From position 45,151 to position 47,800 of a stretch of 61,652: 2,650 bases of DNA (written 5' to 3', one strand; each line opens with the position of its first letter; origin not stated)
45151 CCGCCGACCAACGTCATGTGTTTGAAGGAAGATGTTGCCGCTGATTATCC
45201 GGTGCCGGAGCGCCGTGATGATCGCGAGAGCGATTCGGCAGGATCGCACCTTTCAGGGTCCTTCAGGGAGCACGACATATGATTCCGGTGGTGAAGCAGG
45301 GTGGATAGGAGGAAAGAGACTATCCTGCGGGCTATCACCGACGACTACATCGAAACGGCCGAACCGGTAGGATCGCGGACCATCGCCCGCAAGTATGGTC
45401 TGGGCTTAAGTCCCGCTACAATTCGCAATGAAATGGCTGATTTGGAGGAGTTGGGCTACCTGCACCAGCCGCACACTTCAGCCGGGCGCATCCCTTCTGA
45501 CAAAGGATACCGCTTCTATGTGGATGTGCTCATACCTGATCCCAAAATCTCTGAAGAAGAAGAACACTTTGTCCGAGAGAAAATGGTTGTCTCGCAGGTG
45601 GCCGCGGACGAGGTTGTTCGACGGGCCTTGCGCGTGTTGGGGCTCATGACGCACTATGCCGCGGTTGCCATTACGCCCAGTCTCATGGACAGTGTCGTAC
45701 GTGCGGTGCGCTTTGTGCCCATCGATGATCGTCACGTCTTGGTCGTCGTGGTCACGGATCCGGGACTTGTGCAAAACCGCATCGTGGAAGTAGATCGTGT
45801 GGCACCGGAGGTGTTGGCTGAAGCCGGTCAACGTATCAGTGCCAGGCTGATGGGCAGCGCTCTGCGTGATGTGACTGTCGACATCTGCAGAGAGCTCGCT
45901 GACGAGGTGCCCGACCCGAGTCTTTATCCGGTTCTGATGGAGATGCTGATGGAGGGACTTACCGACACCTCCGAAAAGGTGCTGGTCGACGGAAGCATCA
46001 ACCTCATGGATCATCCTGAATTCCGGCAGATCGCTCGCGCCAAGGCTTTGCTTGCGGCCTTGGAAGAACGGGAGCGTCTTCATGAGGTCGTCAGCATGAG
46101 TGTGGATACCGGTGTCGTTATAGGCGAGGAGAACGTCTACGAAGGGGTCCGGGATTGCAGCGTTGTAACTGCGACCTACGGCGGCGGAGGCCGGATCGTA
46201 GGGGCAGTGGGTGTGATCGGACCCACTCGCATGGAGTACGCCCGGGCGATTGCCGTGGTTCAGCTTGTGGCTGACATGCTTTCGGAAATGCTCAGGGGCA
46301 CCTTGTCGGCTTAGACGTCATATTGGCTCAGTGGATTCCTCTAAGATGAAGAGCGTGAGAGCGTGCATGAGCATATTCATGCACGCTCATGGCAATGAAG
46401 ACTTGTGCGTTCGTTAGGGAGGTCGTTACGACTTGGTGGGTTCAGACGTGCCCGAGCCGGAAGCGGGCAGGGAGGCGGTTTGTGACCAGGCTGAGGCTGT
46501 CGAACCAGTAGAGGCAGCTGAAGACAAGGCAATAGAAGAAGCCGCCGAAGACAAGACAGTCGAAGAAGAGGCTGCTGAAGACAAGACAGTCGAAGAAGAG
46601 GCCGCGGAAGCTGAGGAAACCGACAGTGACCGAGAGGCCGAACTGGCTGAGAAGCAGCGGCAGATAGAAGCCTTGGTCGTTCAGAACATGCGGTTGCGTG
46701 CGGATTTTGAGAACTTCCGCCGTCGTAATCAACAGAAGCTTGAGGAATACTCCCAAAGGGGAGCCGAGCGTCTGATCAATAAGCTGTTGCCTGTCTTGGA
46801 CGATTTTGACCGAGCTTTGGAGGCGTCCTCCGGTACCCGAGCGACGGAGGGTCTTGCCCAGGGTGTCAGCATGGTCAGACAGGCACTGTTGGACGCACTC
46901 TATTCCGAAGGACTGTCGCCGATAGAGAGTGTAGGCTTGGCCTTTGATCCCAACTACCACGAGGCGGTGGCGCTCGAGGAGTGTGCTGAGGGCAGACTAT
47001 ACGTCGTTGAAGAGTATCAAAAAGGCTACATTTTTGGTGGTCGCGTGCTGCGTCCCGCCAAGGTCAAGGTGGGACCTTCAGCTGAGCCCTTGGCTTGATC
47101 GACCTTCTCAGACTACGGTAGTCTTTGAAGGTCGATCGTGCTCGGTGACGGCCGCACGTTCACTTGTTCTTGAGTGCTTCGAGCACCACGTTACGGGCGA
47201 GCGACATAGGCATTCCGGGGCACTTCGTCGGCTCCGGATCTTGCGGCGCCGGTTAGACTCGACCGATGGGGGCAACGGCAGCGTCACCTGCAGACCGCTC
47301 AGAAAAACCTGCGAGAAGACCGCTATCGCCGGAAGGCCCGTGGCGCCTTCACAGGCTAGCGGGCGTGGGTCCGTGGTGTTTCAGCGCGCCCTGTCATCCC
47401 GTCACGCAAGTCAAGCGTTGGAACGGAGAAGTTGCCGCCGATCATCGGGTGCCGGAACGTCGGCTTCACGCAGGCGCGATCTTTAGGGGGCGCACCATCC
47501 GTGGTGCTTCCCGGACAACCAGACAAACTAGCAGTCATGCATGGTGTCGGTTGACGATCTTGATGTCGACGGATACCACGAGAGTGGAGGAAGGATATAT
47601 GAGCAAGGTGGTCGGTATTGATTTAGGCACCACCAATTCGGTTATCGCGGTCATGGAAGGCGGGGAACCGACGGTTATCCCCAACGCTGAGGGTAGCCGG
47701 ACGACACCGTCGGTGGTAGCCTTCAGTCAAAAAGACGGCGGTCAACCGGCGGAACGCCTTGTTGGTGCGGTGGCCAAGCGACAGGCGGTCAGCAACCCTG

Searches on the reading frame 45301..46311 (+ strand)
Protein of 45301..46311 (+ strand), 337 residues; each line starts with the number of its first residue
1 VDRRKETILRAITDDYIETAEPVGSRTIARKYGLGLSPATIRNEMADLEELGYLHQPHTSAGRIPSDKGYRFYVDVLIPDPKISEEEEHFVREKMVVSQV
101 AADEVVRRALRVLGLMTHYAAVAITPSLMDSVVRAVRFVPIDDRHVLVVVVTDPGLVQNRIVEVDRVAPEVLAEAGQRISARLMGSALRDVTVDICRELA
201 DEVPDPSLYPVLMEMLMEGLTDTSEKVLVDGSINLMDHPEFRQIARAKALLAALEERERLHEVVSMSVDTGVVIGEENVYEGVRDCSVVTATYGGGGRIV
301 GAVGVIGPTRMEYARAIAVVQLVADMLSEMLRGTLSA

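Call 13: find_related_loci(query=window:45301-46311:+, collection=genome_contigs, flank=6000)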
Query window:45301-46311:+ (337 aa) in genome_contigs; peptide patterns used: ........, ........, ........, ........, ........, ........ (x = any residue, [..] = any of these).
600 stretches matched a pattern (row limit reached: there are more); 591 encode a relative of the query (tblastn E <= 1e-3); the best 80 are kept; 80 distinct loci.
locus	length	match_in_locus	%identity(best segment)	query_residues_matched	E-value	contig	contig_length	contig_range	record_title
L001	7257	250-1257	50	1-331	1e-103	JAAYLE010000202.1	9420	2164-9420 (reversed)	MAG: Bacillota bacterium isolate AS15tlH2ME_148 137011_AS15, whole genome shotgun sequence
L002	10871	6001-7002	45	1-331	8e-92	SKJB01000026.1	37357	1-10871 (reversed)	MAG: Limnochordia bacterium isolate CSBr16_88 CSBr16-452, whole genome shotgun sequence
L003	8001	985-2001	44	1-335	5e-89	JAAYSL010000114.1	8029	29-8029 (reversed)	MAG: Bacillota bacterium isolate AS23ysBPME_338 75886_AS23, whole genome shotgun sequence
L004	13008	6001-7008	42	1-331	7e-89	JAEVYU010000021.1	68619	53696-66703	MAG: Bacillota bacterium isolate OH_PBB_143 k127_1656783, whole genome shotgun sequence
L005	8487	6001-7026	42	1-335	5e-87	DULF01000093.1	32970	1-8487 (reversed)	MAG TPA_asm: Clostridiaceae bacterium isolate AS04akNAM_100 31722_AS04, whole genome shotgun sequence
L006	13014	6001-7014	43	1-331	1e-85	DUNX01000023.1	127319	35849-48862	MAG TPA_asm: Bacillota bacterium isolate AS08sgBPME_117 52816_AS08, whole genome shotgun sequence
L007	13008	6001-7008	42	1-331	3e-85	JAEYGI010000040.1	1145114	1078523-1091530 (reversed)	MAG: Bacillota bacterium isolate OH_HFB_283 k127_2294884, whole genome shotgun sequence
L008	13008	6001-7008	42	1-331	5e-85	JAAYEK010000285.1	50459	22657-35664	MAG: Bacillota bacterium isolate AS06rmzACSIP_96 751243_AS06, whole genome shotgun sequence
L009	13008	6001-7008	44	1-331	6e-85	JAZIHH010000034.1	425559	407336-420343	MAG: Bacillota bacterium isolate bin9.1 bin9.1_contig_373_polypolish, whole genome shotgun sequence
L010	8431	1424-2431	44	1-331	6e-85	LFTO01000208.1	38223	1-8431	MAG: Clostridiales bacterium DTU086 scaffold16497, whole genome shotgun sequence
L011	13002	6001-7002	42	1-331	4e-84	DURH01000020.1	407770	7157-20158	MAG TPA_asm: Bacillota bacterium isolate AS08sgBPME_75 65494_AS08, whole genome shotgun sequence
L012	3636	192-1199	41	1-331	2e-84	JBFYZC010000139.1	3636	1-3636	MAG: Bacillota bacterium isolate PPR_0424 PPR_0424.fa_k121_25195, whole genome shotgun sequence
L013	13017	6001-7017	40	1-331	8e-84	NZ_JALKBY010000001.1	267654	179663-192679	Natroniella sulfidigena strain AHT3 Nsulf_1, whole genome shotgun sequence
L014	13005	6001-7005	41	1-329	2e-83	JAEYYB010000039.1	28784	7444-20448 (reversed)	MAG: Bacillota bacterium isolate OH_CBlB_339 k127_3511736, whole genome shotgun sequence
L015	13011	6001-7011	44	1-331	4e-83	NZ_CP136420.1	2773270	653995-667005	Neomoorella carbonis strain ACPs chromosome, complete genome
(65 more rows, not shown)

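Call 15: find_encoding_contigs(protein=window:45301-46311:+, flank=10000, max_places=10)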
Protein window:45301-46311:+ (337 aa): 4 contigs read that carry it; 4 places shown.
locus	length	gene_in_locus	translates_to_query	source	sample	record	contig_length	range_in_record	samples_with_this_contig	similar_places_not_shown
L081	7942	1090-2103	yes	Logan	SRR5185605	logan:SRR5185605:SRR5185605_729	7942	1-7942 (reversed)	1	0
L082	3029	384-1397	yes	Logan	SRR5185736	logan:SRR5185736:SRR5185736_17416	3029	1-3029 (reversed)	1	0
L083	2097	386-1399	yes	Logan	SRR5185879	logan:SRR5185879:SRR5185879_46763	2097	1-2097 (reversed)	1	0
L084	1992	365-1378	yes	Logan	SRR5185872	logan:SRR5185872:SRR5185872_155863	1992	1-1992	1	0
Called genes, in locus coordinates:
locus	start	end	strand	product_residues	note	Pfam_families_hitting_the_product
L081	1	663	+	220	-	?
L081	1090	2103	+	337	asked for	PF01628:HrcA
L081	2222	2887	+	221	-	PF01025:GrpE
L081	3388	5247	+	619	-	-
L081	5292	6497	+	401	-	PF00226:DnaJ, PF01556:DnaJ_C, PF00684:DnaJ_CXXCXGXG, PF27439:DnaJ_C_2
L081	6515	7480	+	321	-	PF06325:PrmA, PF05175:MTS, PF02353:CMAS (weak), PF02475:TRM5-TYW2_MTfase, PF08241:Methyltransf_11, PF08242:Methyltransf_12, PF13649:Methyltransf_25, PF13847:Methyltransf_31, +2 more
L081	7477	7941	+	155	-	?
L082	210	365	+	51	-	-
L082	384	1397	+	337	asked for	PF01628:HrcA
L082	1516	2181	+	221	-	PF01025:GrpE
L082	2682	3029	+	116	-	?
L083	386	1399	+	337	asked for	PF01628:HrcA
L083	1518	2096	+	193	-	?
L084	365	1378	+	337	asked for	PF01628:HrcA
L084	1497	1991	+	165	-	?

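Call 17: find_homologous_proteins(query=window:45301-46311:+, max_evalue=1e-60)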
Query window:45301-46311:+ (337 aa): 1763 proteins with E <= 1e-60 among 8000 candidates; the best 120 are listed.
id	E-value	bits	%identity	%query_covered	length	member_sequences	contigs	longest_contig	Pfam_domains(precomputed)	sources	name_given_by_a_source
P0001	1.7e-209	713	100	100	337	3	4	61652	PF01628.28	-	-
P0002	1.5e-191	654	91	100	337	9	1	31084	PF01628.28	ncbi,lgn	-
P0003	4.4e-170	583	80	100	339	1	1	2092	PF01628.28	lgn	-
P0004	6.4e-170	583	81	100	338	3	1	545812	PF01628.28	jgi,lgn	jgi:heat-inducible transcriptional repressor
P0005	1.4e-147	509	90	79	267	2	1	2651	PF01628.28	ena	-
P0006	5.5e-121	422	59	99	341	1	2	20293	PF01628.28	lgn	-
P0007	2.7e-120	420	61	98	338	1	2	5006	PF01628.28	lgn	-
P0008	4.5e-117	409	58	99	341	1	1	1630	PF01628.28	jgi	jgi:heat-inducible transcriptional repressor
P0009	3.6e-110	386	58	99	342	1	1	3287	PF01628.28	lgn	-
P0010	1.3e-109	385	57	99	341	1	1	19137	PF01628.28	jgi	jgi:heat-inducible transcriptional repressor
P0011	2.2e-106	374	56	98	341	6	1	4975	PF01628.28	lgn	-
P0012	1.8e-105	371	54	99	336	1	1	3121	PF01628.28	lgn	-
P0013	9.1e-101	356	52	98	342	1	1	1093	PF01628.28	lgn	-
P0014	3.1e-100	354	52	99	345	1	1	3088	PF01628.28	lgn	-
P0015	7.2e-100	353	51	99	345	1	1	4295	PF01628.28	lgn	-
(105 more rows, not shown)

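Call 18: find_encoding_contigs(protein=P0002, flank=10000, max_places=3)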
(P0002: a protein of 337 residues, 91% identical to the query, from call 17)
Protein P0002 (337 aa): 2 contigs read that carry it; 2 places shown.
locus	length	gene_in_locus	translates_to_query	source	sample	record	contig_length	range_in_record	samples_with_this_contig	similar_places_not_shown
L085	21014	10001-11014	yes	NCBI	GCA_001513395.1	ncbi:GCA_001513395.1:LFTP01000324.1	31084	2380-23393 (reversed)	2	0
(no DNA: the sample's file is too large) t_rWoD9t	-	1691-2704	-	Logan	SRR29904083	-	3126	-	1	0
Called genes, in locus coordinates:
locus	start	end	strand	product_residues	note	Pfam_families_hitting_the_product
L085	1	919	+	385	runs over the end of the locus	PF03418:Peptidase_A25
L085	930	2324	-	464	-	-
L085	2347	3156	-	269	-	PF01471:PG_binding_1, PF08823:PG_binding_2 (faint), PF03734:YkuD, PF01471:PG_binding_1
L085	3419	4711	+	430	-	PF07454:SpoIIP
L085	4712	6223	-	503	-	PF03023:MurJ, PF13440:Polysacc_synt_3, PF01554:MatE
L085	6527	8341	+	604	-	-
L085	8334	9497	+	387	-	PF04055:Radical_SAM, PF06969:HemN_C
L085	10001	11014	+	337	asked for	PF01628:HrcA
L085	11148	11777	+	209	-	PF01025:GrpE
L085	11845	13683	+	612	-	PF00012:HSP70, PF06723:MreB_Mbl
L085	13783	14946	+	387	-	PF00226:DnaJ, PF01556:DnaJ_C, PF00684:DnaJ_CXXCXGXG, PF27439:DnaJ_C_2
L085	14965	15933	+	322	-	PF06325:PrmA, PF05175:MTS, PF01135:PCMT (weak), PF02475:TRM5-TYW2_MTfase, PF08241:Methyltransf_11, PF08242:Methyltransf_12, PF13649:Methyltransf_25, PF13847:Methyltransf_31, +4 more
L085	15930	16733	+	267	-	PF20260:PUA_4, PF04452:Methyltrans_RNA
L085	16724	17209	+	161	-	PF00149:Metallophos (weak), PF12850:Metallophos_2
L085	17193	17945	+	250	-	PF00149:Metallophos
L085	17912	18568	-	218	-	PF01895:PhoU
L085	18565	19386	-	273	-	PF00005:ABC_tran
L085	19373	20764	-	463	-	-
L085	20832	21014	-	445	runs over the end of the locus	PF00989:PAS, PF08448:PAS_4, PF13426:PAS_9, PF00512:HisKA, PF02518:HATPase_c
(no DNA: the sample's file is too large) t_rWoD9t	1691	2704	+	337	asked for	PF01628:HrcA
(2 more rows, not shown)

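Call 19: find_encoding_contigs(protein=P0004, flank=10000, max_places=3)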
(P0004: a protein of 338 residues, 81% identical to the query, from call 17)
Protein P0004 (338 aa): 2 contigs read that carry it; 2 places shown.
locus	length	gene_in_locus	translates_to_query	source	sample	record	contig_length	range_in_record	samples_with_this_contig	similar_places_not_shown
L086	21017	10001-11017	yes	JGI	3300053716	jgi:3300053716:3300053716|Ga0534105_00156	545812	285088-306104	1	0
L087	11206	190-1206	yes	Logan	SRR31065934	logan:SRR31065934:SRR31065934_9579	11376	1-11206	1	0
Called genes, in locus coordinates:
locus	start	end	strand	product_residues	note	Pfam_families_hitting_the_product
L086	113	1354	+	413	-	PF03418:Peptidase_A25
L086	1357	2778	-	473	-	PF01547:SBP_bac_1 (weak)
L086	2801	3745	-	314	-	PF01471:PG_binding_1, PF03734:YkuD, PF01471:PG_binding_1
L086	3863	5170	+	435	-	PF07454:SpoIIP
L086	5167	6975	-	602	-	PF03023:MurJ, PF13440:Polysacc_synt_3, PF01554:MatE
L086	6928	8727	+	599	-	PF00009:GTP_EFTU, PF03144:GTP_EFTU_D2, PF22042:EF-G_D2, PF00679:EFG_C, PF06421:LepA_C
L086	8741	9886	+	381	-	PF04055:Radical_SAM, PF06969:HemN_C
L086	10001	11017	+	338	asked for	PF01628:HrcA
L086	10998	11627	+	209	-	PF01025:GrpE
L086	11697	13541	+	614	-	PF00012:HSP70, PF06723:MreB_Mbl, PF00012:HSP70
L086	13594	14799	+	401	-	PF00226:DnaJ, PF01556:DnaJ_C, PF00684:DnaJ_CXXCXGXG, PF27439:DnaJ_C_2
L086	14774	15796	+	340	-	PF06325:PrmA, PF05175:MTS, PF12847:Methyltransf_18 (weak), PF02475:TRM5-TYW2_MTfase (weak), PF08241:Methyltransf_11, PF08242:Methyltransf_12, PF13649:Methyltransf_25, PF13847:Methyltransf_31, +3 more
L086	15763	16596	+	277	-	PF20260:PUA_4, PF04452:Methyltrans_RNA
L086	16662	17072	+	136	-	PF12850:Metallophos_2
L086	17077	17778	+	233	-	PF00149:Metallophos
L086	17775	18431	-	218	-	PF01895:PhoU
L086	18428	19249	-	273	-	PF00005:ABC_tran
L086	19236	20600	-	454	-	-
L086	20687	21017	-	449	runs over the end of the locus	PF00989:PAS, PF08448:PAS_4, PF13426:PAS_9 (weak), PF00512:HisKA, PF02518:HATPase_c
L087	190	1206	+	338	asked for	PF01628:HrcA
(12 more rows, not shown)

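Call 20: find_encoding_contigs(protein=P0006, flank=10000, max_places=3)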
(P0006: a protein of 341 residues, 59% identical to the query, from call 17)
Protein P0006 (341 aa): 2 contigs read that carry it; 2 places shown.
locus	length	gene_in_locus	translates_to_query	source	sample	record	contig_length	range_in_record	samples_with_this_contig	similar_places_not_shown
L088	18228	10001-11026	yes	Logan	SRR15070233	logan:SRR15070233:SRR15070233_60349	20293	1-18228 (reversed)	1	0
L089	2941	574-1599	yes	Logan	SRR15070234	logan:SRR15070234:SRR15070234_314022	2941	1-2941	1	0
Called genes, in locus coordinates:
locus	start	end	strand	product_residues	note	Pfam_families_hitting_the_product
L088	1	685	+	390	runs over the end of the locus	PF03418:Peptidase_A25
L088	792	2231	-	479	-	-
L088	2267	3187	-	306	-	PF01471:PG_binding_1, PF03734:YkuD, PF01471:PG_binding_1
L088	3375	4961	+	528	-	PF07454:SpoIIP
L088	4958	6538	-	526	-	PF03023:MurJ, PF01554:MatE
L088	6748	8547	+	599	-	PF00009:GTP_EFTU, PF03144:GTP_EFTU_D2, PF22042:EF-G_D2, PF00679:EFG_C, PF06421:LepA_C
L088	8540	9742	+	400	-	PF04055:Radical_SAM, PF06969:HemN_C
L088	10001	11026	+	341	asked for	PF01628:HrcA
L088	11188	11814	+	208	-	PF01025:GrpE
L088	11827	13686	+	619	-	PF00012:HSP70, PF06723:MreB_Mbl, PF00012:HSP70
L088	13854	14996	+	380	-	PF00226:DnaJ, PF01556:DnaJ_C, PF27659:CHP02642 (faint), PF00684:DnaJ_CXXCXGXG, PF27439:DnaJ_C_2 (faint)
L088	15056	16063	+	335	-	PF06325:PrmA, PF05175:MTS, PF13489:Methyltransf_23 (weak), PF13847:Methyltransf_31 (weak), PF08241:Methyltransf_11 (weak), PF08242:Methyltransf_12 (weak), PF13649:Methyltransf_25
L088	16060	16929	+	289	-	PF20260:PUA_4, PF04452:Methyltrans_RNA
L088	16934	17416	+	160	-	PF00149:Metallophos (faint), PF12850:Metallophos_2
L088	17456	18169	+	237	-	PF00149:Metallophos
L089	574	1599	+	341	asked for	PF01628:HrcA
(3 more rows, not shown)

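Call 55: find_encoding_contigs(protein=P0005, flank=3000, max_places=3)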
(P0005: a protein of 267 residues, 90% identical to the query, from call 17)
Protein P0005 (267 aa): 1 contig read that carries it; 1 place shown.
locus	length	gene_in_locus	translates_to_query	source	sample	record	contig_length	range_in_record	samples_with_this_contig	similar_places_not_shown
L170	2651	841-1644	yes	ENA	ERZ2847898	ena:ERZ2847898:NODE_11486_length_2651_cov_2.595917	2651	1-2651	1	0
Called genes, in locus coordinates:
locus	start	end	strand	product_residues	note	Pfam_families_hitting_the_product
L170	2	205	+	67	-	?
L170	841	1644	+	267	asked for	PF01628:HrcA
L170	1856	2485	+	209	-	PF01025:GrpE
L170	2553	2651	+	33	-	?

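Call 56: find_encoding_contigs(protein=P0003, flank=3000, max_places=3)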
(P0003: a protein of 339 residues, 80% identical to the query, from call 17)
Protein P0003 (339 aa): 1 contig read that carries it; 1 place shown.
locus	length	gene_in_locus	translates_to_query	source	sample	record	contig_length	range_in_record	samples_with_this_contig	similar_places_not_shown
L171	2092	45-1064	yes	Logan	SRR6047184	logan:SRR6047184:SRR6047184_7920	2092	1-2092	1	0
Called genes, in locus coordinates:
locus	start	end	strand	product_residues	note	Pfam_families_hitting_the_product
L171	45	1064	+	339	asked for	PF01628:HrcA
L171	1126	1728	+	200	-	PF01025:GrpE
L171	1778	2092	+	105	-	?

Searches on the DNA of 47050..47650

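Call 9: search_rna_families(source=window, start=47050, end=47650, threshold=evalue, max_evalue=10, show_alignments=3)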
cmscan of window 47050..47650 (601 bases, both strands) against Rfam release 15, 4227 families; matches with E-value up to 10: 3.
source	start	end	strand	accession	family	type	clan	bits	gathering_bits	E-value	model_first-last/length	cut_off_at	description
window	47094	47140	+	RF03351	MIR6020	Gene; miRNA;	-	15.3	118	6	1-110/110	no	MIR6020 microRNA precursor family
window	47100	47187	-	RF02941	COG3943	Gene; sRNA;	-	14.2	71.8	6.9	1-108/108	no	COG3943 RNA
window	47078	47140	-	RF00211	SNORD35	Gene; snRNA; snoRNA; CD-box;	CL00056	14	36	4.8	20-79/88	no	Small nucleolar RNA SNORD35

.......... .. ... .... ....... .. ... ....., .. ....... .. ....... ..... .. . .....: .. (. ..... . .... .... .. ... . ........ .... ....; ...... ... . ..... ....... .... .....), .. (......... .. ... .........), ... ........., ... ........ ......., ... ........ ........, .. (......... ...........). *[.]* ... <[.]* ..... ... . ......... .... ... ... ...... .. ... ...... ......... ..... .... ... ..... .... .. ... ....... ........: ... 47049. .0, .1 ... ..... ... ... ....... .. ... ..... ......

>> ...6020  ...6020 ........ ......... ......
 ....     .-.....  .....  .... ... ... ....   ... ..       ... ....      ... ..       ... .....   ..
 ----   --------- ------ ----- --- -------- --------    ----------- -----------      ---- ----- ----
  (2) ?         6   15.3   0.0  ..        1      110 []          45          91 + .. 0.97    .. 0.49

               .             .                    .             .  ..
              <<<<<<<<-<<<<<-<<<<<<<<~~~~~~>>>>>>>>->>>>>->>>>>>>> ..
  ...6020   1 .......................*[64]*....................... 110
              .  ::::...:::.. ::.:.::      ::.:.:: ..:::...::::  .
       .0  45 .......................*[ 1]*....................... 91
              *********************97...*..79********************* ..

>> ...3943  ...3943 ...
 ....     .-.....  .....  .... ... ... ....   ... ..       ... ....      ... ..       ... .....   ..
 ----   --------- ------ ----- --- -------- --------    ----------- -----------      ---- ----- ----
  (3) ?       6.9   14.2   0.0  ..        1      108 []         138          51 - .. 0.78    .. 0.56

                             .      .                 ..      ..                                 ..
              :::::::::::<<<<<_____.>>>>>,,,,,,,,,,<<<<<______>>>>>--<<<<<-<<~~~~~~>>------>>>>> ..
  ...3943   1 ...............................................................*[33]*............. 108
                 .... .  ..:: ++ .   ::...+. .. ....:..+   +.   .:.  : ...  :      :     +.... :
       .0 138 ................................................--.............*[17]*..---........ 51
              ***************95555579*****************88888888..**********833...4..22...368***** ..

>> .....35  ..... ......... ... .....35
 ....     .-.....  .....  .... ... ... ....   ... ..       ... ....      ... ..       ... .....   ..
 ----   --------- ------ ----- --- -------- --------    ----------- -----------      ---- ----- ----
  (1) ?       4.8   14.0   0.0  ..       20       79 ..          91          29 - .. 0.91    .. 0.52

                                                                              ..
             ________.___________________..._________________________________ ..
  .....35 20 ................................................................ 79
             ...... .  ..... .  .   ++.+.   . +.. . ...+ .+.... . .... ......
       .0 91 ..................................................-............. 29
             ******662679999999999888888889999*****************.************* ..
